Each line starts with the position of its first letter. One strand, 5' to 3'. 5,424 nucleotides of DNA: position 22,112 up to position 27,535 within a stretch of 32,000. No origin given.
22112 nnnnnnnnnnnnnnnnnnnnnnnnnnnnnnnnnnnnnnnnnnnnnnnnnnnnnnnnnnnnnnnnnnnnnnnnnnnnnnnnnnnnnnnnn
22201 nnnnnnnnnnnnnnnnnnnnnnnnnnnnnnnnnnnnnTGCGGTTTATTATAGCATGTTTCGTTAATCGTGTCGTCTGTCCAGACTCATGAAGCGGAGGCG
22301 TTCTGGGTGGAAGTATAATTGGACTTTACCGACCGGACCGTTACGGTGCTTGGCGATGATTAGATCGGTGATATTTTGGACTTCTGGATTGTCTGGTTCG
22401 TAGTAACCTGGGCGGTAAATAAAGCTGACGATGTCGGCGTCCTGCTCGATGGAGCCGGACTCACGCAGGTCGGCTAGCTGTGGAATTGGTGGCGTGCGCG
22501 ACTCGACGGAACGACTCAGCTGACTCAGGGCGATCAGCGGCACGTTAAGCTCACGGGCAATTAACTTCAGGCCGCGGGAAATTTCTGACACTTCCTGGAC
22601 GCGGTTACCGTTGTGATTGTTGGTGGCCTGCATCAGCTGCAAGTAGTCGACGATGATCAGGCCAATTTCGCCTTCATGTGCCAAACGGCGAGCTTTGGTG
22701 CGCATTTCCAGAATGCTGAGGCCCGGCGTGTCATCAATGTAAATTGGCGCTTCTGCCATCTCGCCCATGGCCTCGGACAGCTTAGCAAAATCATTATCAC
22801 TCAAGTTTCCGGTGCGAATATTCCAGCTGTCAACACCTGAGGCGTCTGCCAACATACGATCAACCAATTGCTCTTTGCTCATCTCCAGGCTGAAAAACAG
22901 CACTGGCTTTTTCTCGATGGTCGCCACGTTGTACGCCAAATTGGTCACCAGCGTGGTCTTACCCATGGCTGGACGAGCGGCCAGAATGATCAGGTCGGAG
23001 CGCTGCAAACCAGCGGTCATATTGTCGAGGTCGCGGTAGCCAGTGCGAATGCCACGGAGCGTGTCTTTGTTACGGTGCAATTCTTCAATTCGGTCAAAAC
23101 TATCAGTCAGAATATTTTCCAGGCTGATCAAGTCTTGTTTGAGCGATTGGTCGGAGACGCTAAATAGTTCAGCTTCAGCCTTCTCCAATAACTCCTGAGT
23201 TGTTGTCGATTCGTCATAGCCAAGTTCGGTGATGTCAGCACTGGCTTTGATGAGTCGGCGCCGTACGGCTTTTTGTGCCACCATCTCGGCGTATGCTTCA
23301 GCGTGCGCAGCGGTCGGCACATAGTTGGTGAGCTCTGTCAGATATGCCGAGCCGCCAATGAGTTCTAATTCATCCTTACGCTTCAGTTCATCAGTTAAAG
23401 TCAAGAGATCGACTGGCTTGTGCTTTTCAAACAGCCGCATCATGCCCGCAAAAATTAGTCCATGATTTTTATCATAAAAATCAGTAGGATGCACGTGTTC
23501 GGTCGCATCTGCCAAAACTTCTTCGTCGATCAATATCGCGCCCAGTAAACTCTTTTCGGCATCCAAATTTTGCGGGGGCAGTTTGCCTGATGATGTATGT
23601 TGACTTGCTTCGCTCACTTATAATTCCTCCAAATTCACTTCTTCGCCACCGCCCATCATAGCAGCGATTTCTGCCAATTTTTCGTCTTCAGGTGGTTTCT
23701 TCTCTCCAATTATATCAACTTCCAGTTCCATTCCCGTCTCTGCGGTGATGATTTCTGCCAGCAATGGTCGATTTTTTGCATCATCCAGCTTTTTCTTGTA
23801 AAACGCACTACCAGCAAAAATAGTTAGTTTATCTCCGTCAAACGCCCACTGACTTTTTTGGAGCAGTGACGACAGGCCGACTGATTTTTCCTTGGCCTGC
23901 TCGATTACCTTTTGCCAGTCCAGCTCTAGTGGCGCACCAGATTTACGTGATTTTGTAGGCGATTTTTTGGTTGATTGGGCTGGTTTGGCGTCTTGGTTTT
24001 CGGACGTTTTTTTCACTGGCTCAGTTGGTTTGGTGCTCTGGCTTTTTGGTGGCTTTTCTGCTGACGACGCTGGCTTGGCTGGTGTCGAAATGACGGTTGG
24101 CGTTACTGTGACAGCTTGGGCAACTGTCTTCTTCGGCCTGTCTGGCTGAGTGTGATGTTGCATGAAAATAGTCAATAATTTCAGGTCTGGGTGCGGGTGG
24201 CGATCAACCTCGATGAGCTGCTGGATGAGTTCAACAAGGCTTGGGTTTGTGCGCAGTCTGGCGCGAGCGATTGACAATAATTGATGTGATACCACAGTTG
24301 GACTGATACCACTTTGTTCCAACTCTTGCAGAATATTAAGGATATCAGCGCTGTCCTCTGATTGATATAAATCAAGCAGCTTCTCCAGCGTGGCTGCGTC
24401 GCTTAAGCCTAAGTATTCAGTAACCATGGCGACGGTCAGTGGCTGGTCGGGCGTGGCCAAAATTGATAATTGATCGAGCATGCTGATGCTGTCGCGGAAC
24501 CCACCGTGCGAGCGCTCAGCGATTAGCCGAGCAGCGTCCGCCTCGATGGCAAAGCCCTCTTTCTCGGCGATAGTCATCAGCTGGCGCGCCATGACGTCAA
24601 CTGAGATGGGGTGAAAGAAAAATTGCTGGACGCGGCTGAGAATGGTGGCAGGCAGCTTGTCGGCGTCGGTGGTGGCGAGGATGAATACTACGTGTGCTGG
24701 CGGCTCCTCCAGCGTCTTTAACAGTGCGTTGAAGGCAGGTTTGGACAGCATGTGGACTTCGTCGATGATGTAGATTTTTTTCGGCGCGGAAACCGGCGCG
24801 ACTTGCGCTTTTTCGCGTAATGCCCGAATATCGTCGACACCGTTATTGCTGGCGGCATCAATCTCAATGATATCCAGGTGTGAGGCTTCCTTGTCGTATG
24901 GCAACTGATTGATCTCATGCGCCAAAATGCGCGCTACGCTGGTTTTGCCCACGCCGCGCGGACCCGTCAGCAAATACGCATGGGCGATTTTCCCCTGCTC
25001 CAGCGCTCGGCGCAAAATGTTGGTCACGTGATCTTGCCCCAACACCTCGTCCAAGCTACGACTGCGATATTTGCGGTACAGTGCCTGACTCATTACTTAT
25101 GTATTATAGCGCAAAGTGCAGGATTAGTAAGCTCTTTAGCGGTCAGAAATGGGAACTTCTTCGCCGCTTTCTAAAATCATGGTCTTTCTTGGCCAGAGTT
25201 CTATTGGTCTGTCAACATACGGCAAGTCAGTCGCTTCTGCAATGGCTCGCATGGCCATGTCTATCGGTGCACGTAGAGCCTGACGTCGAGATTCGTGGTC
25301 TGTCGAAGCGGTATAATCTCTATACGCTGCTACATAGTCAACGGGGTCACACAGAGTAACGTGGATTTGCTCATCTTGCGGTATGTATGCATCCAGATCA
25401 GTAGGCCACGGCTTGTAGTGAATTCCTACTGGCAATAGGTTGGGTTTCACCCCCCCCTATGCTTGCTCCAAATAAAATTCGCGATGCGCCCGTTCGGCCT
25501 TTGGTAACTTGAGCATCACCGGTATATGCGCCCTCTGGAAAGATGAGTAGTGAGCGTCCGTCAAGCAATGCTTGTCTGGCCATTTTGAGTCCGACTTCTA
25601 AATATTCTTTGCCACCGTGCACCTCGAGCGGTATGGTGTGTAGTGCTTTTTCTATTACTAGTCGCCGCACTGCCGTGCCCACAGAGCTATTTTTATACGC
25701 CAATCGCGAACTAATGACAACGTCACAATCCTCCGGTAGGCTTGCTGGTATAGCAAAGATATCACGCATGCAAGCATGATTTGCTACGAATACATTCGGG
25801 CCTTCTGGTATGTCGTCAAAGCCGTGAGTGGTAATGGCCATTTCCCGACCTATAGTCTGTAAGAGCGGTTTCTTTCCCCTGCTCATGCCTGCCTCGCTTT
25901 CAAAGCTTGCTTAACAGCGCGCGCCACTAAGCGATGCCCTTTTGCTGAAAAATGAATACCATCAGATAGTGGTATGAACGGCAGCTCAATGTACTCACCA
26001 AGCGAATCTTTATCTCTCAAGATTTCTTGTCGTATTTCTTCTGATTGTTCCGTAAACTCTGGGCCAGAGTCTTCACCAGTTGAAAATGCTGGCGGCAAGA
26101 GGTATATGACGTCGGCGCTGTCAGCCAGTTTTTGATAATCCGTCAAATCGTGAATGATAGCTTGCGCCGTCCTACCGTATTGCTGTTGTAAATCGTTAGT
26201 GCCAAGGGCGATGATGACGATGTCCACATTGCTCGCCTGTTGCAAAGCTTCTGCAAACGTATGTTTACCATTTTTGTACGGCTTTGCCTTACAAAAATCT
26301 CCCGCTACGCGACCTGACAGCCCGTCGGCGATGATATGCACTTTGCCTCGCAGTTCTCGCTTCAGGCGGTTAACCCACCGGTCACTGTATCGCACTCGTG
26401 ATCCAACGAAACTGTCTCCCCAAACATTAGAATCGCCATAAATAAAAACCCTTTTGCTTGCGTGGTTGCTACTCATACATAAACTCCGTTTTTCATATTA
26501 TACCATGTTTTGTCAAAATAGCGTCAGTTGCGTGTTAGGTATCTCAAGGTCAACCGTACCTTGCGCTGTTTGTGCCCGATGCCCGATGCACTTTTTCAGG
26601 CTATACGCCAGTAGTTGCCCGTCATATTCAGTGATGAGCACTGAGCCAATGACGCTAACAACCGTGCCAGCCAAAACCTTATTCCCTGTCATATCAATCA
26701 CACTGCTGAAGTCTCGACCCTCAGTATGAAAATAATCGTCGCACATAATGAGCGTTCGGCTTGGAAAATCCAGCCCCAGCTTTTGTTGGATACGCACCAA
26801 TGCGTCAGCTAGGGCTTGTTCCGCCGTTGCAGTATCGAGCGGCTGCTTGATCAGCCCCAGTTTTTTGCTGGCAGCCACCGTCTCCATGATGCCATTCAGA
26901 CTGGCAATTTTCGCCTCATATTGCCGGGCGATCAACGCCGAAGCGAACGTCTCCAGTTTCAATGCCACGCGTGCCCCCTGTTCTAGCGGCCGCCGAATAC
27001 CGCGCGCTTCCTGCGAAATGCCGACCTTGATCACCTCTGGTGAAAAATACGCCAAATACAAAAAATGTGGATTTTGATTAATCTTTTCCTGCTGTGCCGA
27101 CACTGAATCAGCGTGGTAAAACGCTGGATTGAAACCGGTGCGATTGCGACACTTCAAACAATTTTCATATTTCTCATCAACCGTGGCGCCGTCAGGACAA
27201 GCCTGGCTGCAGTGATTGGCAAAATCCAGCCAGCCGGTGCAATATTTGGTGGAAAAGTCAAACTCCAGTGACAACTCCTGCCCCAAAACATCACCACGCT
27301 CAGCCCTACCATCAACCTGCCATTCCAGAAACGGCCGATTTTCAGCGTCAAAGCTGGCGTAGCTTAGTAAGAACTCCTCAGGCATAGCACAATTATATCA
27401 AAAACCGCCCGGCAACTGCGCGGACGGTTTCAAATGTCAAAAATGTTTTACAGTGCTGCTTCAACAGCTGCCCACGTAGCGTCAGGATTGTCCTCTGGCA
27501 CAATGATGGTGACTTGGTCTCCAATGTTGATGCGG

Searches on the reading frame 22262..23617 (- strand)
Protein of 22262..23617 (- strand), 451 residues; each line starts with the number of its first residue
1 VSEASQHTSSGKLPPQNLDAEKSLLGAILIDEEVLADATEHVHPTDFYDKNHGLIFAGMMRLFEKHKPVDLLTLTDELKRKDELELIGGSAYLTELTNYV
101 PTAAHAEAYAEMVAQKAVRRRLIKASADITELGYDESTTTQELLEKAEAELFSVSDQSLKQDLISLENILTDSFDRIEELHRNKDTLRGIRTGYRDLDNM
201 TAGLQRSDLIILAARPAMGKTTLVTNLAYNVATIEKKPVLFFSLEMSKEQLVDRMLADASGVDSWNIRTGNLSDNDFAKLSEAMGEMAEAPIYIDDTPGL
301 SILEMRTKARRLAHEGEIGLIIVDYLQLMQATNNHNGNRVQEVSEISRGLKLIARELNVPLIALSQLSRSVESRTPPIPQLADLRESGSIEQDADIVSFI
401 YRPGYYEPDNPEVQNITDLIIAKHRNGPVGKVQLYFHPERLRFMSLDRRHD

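Call 55: search_protein_families(library=pfam, proteins=[window:22262-23617:-], max_evalue=0.001)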
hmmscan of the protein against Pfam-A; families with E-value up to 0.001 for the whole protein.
window:22262-23617:- (451 aa): 5 families
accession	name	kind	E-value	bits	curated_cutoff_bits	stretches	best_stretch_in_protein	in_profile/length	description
PF03796.21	DnaB_C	-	4.2e-107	357.7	27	1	189-444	1-254/255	DnaB-like helicase C terminal domain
PF00772.26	DnaB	-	6.9e-33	113.2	23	1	14-114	2-102/103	DnaB-like helicase N terminal domain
PF13481.12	AAA_25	-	2.7e-13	50.4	27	1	204-366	29-189/195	AAA domain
PF06745.19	ATPase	-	3.1e-05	23.9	26.6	1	190-264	1-74/231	KaiC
PF20307.4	divDNAB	-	0.00051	19.3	26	0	146-235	8-105/356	Divergent DnaB-like ATPase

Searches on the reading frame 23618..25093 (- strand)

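Call 55: search_protein_families(library=pfam, proteins=[window:23618-25093:-], max_evalue=0.001)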
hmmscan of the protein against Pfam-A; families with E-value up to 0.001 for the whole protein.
window:23618-25093:- (491 aa): 17 families
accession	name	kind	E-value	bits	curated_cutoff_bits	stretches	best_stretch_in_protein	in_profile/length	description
PF13177.12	DNA_pol3_delta2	-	2.6e-33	115.7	27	1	20-163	2-160/161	DNA polymerase III, delta subunit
PF00004.35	AAA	-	6.9e-16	59.3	21.2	1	40-160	1-128/131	ATPase family associated with various cellular activities (AAA)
PF13401.12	AAA_22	-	2.1e-08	35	27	1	40-141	8-122/130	AAA domain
PF22608.2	DNAX_ATPase_lid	-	3e-08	33.8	27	1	169-208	3-42/49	DNA polymerase III clamp loader subunit, ATPase lid domain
PF11490.13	DNA_pol3_a_NII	-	2e-07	31.3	26.3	1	393-465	3-76/117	DNA polymerase III polC-type N-terminus II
PF07728.20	AAA_5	-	4.8e-07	30.3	22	1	41-132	3-94/139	AAA domain (dynein-related subfamily)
PF05496.18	RuvB_N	-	8.9e-07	29.2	27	1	10-130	2-110/159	Holliday junction DNA helicase RuvB P-loop domain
PF13173.12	AAA_14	-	9.8e-07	29.3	27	1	39-146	4-102/129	AAA domain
PF13191.12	AAA_16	-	8.9e-06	26.7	32.6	1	19-72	4-63/167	AAA ATPase domain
PF06068.19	TIP49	-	1.2e-05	25.1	23.8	0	108-173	278-338/347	TIP49 P-loop domain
PF13604.12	AAA_30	-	3.3e-05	24.2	27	1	39-138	20-122/191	AAA domain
PF12169.13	DNA_pol3_gamma3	-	4.7e-05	23.6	24.4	1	220-281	2-63/143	DNA polymerase III subunits gamma and tau domain III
PF05673.19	DUF815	-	0.00011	21.9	23.8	1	12-88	25-97/249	Protein of unknown function (DUF815)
PF13245.12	AAA_19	-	0.00024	21.7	25.1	0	96-147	84-129/134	AAA domain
PF19995.5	iSTAND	-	0.00031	21.6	24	0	25-163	11-144/163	inactive STAND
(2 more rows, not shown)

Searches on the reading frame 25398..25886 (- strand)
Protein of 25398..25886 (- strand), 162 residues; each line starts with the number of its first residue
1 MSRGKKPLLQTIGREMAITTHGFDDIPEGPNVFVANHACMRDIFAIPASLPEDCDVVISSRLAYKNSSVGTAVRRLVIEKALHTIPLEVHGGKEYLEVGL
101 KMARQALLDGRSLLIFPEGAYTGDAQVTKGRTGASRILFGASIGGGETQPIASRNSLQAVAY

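Call 55: search_protein_families(library=pfam, proteins=[window:25398-25886:-], max_evalue=0.001)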
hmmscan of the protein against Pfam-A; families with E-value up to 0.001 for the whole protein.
window:25398-25886:- (162 aa): 1 family
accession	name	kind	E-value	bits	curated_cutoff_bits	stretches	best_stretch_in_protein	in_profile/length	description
PF01553.26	Acyltransferase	-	1.5e-10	41.4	23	1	18-141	2-122/132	Acyltransferase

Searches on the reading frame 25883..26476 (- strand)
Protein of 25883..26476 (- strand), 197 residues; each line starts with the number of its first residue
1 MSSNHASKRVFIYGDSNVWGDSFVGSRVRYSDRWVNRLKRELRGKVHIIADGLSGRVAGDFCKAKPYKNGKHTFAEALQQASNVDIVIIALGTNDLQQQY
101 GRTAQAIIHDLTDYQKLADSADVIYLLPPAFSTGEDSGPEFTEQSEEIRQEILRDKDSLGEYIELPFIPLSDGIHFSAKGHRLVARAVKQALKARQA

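Call 98: search_protein_families(library=pfam, proteins=[window:25883-26476:-], max_evalue=0.001)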
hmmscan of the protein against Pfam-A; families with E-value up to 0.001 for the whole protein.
window:25883-26476:- (197 aa): 3 families
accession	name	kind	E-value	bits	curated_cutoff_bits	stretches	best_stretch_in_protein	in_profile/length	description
PF13472.12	Lipase_GDSL_2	-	9.9e-11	42.9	32.9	1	13-183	2-178/178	GDSL-like Lipase/Acylhydrolase family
PF00657.28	Lipase_GDSL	-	1.1e-08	35.9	23.6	1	10-188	1-208/208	GDSL-like Lipase/Acylhydrolase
PF04311.20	DUF459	-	2.7e-06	27.3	27.2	0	69-102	46-76/197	Protein of unknown function (DUF459)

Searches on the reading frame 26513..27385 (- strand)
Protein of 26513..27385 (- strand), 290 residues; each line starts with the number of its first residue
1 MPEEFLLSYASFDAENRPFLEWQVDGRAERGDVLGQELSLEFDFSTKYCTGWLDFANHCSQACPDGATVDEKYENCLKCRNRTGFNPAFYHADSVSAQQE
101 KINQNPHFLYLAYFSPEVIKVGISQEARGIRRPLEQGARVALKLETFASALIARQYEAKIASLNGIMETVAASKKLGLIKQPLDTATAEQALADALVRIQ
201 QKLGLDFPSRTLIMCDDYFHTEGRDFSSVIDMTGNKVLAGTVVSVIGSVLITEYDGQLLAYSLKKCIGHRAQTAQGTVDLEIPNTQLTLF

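Call 98: search_protein_families(library=pfam, proteins=[window:26513-27385:-], max_evalue=0.001)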
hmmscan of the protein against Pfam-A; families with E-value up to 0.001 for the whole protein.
window:26513-27385:- (290 aa): 1 family
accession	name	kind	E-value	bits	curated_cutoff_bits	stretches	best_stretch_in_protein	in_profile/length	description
PF10977.13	DUF2797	-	5.1e-12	46.5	25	1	98-255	62-215/227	Protein of unknown function (DUF2797)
